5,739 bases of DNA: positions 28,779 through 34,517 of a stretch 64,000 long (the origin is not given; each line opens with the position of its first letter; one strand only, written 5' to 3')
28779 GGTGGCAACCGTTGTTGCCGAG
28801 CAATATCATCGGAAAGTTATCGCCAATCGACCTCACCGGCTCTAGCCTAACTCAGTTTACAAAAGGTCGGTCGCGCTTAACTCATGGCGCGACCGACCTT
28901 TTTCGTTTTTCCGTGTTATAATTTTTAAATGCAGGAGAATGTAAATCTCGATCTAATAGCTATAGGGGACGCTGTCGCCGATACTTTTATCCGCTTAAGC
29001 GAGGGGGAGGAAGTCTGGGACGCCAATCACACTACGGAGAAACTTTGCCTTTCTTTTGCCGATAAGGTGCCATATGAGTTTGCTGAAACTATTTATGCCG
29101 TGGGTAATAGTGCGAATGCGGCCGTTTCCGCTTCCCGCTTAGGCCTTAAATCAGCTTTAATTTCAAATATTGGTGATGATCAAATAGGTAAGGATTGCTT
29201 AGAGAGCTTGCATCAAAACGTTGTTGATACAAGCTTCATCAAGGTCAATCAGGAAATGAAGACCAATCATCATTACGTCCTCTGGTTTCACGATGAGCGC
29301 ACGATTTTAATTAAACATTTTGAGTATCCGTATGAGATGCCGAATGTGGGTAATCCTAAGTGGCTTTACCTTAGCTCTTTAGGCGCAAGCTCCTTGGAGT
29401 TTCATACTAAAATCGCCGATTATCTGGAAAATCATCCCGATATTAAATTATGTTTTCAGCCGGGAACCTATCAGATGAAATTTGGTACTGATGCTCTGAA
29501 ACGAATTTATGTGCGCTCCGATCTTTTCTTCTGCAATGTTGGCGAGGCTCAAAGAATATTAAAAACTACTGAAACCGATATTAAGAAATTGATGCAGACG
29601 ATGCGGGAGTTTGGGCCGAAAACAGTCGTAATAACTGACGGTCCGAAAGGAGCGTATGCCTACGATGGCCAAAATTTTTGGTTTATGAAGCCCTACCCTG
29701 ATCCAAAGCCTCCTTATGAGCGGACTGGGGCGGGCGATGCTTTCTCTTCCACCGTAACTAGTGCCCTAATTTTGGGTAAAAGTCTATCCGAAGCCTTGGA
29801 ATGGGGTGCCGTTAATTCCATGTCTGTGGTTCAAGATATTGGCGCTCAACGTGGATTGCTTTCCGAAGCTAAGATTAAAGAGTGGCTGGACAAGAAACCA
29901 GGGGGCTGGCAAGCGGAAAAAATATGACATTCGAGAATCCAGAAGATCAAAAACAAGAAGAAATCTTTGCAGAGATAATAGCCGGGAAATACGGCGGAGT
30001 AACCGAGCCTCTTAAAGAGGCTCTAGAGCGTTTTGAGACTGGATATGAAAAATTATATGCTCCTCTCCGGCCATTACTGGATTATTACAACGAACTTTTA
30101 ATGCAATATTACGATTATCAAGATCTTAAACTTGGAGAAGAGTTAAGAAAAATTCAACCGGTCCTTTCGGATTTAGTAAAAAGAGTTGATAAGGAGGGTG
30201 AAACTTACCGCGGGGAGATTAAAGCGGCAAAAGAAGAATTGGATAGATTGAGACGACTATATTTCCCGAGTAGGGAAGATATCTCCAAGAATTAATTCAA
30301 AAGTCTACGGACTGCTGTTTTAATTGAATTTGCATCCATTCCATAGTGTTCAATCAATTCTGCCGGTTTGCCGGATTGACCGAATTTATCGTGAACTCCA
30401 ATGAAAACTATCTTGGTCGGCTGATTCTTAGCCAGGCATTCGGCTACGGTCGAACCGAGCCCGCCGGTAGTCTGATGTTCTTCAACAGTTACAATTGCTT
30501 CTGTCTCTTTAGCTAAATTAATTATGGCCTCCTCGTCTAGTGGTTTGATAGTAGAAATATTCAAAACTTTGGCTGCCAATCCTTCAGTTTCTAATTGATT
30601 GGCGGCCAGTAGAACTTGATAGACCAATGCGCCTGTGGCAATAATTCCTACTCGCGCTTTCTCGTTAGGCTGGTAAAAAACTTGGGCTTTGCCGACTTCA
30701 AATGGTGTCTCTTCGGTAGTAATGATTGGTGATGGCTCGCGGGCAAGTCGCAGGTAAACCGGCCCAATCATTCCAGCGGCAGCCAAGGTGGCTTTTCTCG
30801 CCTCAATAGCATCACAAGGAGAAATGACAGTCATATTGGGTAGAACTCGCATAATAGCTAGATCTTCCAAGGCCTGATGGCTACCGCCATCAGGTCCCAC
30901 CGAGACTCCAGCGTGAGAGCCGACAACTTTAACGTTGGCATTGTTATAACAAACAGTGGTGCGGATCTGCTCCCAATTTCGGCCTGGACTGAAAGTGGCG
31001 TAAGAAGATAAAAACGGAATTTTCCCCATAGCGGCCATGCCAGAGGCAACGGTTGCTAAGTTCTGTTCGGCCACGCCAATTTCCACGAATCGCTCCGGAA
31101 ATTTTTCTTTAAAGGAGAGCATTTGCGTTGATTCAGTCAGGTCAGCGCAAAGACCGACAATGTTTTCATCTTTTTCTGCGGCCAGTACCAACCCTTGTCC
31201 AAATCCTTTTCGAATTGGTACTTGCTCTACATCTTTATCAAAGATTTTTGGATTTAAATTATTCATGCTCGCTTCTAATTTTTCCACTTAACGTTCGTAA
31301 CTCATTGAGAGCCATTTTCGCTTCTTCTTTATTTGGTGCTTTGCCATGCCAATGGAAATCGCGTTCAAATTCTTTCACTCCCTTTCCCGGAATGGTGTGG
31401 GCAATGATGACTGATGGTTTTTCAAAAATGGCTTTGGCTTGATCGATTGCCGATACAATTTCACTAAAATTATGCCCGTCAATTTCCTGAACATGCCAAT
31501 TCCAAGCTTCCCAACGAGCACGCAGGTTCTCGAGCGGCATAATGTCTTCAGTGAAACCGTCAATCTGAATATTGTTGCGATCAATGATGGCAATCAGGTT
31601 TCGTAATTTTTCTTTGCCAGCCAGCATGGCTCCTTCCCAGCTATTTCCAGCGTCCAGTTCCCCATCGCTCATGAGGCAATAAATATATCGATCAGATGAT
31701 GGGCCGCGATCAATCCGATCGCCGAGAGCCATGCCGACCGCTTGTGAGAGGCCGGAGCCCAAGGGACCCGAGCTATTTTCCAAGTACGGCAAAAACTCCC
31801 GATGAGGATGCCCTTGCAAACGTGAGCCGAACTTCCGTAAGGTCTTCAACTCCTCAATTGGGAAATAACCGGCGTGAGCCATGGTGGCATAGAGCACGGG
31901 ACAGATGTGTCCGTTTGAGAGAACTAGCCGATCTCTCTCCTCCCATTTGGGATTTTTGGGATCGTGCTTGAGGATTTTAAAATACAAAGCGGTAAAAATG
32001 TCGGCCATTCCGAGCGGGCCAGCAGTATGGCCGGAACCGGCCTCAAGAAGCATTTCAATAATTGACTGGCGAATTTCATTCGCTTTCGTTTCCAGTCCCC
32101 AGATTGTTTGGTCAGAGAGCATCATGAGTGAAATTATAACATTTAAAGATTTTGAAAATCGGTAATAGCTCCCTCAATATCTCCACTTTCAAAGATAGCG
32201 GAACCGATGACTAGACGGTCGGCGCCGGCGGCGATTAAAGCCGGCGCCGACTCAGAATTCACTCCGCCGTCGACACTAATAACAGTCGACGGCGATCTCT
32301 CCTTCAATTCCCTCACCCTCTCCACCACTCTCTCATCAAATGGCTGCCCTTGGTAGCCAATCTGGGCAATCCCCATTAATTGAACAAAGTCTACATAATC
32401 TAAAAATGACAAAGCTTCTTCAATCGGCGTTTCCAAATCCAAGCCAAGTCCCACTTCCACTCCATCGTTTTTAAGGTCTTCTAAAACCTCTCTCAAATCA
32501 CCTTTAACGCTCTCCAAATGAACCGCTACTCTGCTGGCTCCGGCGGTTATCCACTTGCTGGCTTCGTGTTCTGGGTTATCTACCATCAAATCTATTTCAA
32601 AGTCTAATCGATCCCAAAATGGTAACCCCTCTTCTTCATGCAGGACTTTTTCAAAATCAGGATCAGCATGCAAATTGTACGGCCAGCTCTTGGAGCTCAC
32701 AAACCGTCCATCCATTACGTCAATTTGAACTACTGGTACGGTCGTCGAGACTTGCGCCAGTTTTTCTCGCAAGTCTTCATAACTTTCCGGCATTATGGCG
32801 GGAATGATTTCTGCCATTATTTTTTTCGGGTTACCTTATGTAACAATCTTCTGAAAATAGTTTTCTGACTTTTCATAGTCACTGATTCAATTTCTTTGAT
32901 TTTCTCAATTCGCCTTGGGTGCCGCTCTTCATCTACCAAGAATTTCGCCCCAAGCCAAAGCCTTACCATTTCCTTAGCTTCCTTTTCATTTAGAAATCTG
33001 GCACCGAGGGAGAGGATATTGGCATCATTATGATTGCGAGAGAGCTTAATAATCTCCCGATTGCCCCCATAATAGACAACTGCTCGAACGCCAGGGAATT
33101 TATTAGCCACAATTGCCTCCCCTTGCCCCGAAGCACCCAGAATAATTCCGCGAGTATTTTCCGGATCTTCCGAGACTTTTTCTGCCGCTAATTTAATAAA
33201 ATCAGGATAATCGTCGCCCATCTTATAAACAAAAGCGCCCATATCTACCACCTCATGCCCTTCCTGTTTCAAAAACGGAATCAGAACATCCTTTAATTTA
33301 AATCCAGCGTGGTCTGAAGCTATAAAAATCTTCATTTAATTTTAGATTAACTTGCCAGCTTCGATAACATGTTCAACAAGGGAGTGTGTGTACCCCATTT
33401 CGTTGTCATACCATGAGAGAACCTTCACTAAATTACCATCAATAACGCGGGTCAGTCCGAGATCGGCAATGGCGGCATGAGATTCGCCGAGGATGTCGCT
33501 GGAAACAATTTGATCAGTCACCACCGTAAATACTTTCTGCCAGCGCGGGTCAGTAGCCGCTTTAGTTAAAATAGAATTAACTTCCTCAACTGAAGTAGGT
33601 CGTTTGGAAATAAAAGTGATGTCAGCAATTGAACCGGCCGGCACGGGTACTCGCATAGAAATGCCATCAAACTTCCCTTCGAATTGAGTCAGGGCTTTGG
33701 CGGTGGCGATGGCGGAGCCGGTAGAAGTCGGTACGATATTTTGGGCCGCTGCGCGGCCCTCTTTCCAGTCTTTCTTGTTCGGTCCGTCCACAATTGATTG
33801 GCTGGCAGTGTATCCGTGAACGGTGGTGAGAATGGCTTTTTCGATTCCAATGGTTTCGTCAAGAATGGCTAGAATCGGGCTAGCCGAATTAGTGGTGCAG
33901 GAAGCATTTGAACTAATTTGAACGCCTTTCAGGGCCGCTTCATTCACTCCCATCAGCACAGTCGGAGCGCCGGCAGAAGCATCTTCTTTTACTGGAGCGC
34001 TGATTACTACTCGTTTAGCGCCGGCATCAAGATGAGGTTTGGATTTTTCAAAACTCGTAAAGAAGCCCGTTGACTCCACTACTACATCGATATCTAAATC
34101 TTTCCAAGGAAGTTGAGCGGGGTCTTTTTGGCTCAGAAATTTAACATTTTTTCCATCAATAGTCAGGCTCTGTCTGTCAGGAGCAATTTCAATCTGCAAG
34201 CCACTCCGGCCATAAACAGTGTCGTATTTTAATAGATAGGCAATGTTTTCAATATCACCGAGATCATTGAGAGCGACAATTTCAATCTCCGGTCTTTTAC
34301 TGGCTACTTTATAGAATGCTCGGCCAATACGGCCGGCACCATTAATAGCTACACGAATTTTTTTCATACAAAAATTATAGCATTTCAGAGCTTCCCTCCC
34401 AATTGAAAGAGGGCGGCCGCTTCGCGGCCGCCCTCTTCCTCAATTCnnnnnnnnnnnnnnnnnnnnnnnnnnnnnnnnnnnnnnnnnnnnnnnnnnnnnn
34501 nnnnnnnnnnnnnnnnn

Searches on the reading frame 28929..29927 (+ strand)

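Call 45: search_protein_families(library=pfam, proteins=[window:28929-29927:+], max_evalue=0.00001)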
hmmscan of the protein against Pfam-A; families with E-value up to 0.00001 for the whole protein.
window:28929-29927:+ (332 aa): 2 families
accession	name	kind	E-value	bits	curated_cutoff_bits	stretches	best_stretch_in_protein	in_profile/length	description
PF00294.29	PfkB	-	7.6e-38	131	25.8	1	30-309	12-298/302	pfkB family carbohydrate kinase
PF08543.17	Phos_pyr_kin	-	8.2e-07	29.1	27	1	190-293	112-224/246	Phosphomethylpyrimidine kinase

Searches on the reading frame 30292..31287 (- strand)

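Call 45: search_protein_families(library=pfam, proteins=[window:30292-31287:-], max_evalue=0.00001)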
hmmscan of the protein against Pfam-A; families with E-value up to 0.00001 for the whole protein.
window:30292-31287:- (331 aa): 4 families
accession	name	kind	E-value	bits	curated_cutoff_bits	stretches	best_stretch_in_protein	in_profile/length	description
PF02779.29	Transket_pyr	-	6.7e-40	137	27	1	22-184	2-170/174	Transketolase, pyrimidine binding domain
PF02780.25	Transketolase_C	-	7.5e-28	97.4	25.9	1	208-322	7-124/124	Transketolase, C-terminal domain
PF22613.1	Transketolase_C_1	-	1e-07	32.6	27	1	206-318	7-113/113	Transketolase-like TK C-terminal domain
PF17147.9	PFOR_II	-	6.6e-06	26.9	27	0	211-295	1-88/102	Pyruvate:ferredoxin oxidoreductase core domain II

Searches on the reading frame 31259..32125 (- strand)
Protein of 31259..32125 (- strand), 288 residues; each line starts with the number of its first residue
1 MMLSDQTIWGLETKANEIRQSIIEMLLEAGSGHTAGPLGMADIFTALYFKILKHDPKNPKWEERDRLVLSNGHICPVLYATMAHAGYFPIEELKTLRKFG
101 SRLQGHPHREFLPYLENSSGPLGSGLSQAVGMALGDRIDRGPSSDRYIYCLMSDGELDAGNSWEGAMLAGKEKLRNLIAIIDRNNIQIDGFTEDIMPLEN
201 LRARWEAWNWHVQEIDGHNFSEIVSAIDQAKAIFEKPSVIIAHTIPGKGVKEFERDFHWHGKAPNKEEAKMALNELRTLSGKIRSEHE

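Call 45: search_protein_families(library=pfam, proteins=[window:31259-32125:-], max_evalue=0.00001)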
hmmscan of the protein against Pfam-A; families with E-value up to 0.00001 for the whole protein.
window:31259-32125:- (288 aa): 2 families
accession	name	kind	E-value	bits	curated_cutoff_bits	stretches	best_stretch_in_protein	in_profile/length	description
PF00456.26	Transketolase_N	-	4.5e-65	220.3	22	1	14-271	5-270/334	Transketolase, thiamine diphosphate binding domain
PF13292.11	DXP_synthase_N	-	1.5e-12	47.8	21.2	1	11-189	18-176/274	1-deoxy-D-xylulose-5-phosphate synthase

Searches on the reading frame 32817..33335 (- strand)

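Call 45: search_protein_families(library=pfam, proteins=[window:32817-33335:-], max_evalue=0.00001)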
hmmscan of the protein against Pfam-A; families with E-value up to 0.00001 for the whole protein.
window:32817-33335:- (172 aa): 1 family
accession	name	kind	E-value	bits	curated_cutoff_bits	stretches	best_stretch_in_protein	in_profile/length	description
PF02502.23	LacAB_rpiB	-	3.3e-41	140.9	24.7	1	3-146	1-138/138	Ribose/Galactose Isomerase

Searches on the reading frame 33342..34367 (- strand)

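Call 45: search_protein_families(library=pfam, proteins=[window:33342-34367:-], max_evalue=0.00001)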
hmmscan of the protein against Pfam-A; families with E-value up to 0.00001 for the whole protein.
window:33342-34367:- (341 aa): 2 families
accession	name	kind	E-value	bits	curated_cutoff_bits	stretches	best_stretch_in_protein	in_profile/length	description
PF02800.25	Gp_dh_C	-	9.8e-50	168.7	24.4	1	164-320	3-158/158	Glyceraldehyde 3-phosphate dehydrogenase, C-terminal domain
PF00044.30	Gp_dh_N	-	2.5e-34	118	31.7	1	4-105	1-100/101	Glyceraldehyde 3-phosphate dehydrogenase, NAD binding domain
